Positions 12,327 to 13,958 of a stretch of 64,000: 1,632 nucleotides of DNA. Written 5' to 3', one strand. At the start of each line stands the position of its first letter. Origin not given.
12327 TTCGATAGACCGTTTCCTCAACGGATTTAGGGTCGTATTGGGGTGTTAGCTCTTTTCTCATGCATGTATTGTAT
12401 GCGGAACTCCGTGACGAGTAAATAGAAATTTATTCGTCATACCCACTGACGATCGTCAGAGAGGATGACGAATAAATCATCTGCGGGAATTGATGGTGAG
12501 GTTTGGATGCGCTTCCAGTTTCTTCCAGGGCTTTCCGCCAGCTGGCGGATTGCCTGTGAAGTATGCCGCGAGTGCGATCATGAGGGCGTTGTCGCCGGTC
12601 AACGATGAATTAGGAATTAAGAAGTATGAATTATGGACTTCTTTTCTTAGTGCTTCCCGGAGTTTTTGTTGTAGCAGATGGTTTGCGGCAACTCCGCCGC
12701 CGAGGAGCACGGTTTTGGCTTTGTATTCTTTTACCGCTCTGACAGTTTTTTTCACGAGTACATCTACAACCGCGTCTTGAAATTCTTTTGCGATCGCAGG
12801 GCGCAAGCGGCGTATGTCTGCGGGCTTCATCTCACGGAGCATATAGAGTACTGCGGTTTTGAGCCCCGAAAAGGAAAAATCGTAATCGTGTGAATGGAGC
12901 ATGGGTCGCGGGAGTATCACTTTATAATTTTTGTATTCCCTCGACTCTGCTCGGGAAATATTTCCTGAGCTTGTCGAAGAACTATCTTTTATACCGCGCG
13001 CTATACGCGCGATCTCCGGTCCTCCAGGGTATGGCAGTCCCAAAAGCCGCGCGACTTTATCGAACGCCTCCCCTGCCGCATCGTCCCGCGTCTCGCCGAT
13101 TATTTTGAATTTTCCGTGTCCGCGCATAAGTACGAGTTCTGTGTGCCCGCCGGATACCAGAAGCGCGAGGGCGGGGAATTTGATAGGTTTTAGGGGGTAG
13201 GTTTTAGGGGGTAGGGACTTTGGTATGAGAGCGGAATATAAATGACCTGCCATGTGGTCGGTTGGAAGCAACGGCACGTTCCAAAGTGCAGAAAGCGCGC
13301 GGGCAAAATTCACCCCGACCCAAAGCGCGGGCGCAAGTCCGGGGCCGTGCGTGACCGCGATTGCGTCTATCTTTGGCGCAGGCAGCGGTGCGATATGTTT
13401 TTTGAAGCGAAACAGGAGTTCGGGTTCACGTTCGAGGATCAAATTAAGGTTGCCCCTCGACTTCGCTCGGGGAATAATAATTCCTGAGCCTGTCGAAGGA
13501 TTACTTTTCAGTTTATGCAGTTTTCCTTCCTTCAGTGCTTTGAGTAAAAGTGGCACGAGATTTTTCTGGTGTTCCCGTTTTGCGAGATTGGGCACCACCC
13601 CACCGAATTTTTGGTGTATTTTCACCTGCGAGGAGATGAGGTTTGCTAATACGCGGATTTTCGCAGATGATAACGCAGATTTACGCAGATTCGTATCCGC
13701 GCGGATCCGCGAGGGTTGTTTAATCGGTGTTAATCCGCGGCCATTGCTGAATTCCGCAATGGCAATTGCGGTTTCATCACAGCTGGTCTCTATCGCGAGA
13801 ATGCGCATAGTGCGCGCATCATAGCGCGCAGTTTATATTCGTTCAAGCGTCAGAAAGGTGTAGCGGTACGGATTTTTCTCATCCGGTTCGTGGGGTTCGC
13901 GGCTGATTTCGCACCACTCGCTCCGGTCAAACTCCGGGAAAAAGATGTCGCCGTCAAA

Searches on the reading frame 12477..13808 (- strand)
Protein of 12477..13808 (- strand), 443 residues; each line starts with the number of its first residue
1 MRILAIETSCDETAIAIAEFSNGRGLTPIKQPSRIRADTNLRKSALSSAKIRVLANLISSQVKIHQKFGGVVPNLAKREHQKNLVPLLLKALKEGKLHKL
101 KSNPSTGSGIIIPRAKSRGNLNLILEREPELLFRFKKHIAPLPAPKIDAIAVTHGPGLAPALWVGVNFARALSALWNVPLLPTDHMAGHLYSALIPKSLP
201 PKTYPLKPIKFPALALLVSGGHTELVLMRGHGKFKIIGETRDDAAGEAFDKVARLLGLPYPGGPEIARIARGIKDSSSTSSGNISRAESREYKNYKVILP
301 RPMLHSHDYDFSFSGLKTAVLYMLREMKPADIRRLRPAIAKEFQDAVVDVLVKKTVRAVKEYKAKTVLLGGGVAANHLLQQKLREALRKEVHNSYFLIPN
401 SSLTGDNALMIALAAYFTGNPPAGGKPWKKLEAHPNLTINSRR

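Call 40: search_protein_families(library=pfam, max_evalue=0.00001, proteins=[window:12477-13808:-])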
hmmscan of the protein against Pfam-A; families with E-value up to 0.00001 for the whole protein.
window:12477-13808:- (443 aa): 2 families
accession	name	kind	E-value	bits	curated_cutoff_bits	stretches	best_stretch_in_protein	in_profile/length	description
PF00814.31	TsaD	-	4.8e-76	256.4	24.8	2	144-412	48-263/264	tRNA N6-adenosine threonylcarbamoyltransferase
PF22521.2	HypF_C_2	-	1.2e-08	35.5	27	1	333-395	163-225/241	Carbamoyltransferase, Kae1-like Domain, second subdomain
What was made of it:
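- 12477..13808 (-): tsaD host gene (443 aa). Pfam TsaD, E = 4.8e-76 (call 40).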

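Call 43: search_solved_structures(query=window:12477-13808:-, show_alignments=1, max_evalue=1e-20)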
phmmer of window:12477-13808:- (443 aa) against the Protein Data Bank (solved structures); distinct sequences matched with E-value up to 1e-20: 19.
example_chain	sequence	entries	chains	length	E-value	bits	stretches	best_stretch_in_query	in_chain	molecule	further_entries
3zet_B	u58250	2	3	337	6.6e-64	219.6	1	142-415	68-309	PROBABLE TRNA THREONYLCARBAMOYLADENOSINE BIOSYNTHESIS PROTEIN GCP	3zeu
4ydu_A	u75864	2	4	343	2.3e-63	217.8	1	142-415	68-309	tRNA N6-adenosine threonylcarbamoyltransferase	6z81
4wq5_A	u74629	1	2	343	2.7e-63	217.6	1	142-415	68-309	tRNA N6-adenosine threonylcarbamoyltransferase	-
4wq4_A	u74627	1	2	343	1.8e-62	214.9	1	142-415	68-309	tRNA N6-adenosine threonylcarbamoyltransferase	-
8iey_A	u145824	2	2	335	7.2e-61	209.6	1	146-415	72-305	tRNA N6-adenosine threonylcarbamoyltransferase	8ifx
6nak_B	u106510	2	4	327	5e-59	203.5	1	136-437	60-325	tRNA N6-adenosine threonylcarbamoyltransferase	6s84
6n9a_D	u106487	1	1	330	5.3e-59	203.4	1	136-437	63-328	tRNA N6-adenosine threonylcarbamoyltransferase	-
13fn_D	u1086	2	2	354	8.6e-59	202.8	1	136-437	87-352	tRNA N6-adenosine threonylcarbamoyltransferase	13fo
3wuh_A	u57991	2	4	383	2.4e-28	102.5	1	147-414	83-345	tRNA N6-adenosine threonylcarbamoyltransferase, mitochondrial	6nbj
4k25_A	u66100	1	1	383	2.4e-28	102.5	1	147-414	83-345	Probable tRNA threonylcarbamoyladenosine biosynthesis protein QRI7, mitochondrial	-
2ivn_A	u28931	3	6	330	3e-26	95.5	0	145-271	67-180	O-SIALOGLYCOPROTEIN ENDOPEPTIDASE | UP1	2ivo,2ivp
8ide_A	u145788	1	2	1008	4.4e-25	91.7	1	146-415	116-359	N(6)-L-threonylcarbamoyladenine synthase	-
8unk_K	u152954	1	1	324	6.6e-23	84.5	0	143-273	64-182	Probable bifunctional tRNA threonylcarbamoyladenosine biosynthesis protein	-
8up5_K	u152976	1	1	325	6.7e-23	84.5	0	143-273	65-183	Probable bifunctional tRNA threonylcarbamoyladenosine biosynthesis protein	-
9d85_K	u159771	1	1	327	6.8e-23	84.5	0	143-273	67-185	Probable bifunctional tRNA threonylcarbamoyladenosine biosynthesis protein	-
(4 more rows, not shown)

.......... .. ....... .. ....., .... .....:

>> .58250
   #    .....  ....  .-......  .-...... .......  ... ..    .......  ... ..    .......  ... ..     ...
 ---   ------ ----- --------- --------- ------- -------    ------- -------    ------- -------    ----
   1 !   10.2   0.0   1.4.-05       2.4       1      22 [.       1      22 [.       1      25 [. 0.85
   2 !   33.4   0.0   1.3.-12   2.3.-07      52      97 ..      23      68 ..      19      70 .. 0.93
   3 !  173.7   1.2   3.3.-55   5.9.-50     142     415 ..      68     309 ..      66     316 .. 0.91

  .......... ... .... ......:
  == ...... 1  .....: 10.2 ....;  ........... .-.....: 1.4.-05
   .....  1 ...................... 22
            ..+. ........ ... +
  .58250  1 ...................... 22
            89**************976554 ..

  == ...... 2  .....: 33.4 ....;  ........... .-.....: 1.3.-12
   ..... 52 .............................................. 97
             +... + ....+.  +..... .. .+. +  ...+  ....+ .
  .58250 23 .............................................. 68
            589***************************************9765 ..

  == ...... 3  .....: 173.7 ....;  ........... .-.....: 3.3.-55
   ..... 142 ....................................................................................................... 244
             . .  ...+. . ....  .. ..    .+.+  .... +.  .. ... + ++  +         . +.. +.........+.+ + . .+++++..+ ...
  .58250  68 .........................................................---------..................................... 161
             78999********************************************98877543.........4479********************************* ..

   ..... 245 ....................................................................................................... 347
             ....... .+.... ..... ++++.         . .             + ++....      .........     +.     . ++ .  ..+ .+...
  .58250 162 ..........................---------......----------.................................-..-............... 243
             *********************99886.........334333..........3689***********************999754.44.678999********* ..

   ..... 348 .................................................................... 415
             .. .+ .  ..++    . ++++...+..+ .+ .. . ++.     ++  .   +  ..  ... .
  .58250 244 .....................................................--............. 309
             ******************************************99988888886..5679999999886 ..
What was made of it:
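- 12938..12980 (-): Basic 43-nt copy in frame in tsaD (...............). Extra residues relative to the TsaD structure 3ZET (call 43).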

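Call 79: find_homologous_proteins(query=window:12480-13808:-, max_evalue=1e-40)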
Query window:12480-13808:- (443 aa): 7995 proteins with E <= 1e-40 among 8000 candidates; the best 120 are listed.
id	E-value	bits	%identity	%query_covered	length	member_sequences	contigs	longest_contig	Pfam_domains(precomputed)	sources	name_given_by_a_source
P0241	2.5e-289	977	100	100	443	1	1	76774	PF00814.32,PF22521.3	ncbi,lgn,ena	-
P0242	7.8e-146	504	58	100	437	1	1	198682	PF00814.32,PF22521.3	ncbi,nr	ncbi:MAG: tRNA (adenosine(37)-N6)-threonylcarbamoyltransferase complex transferase subunit TsaD [Can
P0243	7.3e-143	495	54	100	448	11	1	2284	PF00814.32,PF22521.3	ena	-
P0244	1.5e-140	487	54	99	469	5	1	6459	PF00814.32,PF22521.3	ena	-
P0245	2.4e-140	486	56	100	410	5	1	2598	PF00814.32,PF22521.3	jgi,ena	-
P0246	8.1e-139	481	60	95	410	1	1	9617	PF00814.32,PF22521.3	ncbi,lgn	ncbi:MAG: tRNA (adenosine(37)-N6)-threonylcarbamoyltransferase complex transferase subunit TsaD [Can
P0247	2.2e-138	480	59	94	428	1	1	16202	PF00814.32,PF22521.3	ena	-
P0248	2.6e-138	480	59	95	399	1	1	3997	PF00814.32,PF22521.3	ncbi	-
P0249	5.3e-138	479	58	100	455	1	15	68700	PF00814.32,PF22521.3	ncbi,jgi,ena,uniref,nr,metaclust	ncbi:MAG: hypothetical protein A3G49_03260 [Candidatus Sungbacteria bacterium RIFCSPLOWO2_12_FULL_41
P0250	5.7e-138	479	57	95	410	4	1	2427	PF00814.32,PF22521.3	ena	-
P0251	1.3e-137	477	58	95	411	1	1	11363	PF00814.32,PF22521.3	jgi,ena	-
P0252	1.1e-136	474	56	99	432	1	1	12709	PF00814.32,PF22521.3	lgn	-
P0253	1.8e-136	474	59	96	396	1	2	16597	PF00814.32,PF22521.3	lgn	-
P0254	1.9e-136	474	58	99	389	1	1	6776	PF00814.32,PF22521.3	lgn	-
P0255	6.5e-136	472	56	98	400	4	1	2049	PF00814.32,PF22521.3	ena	-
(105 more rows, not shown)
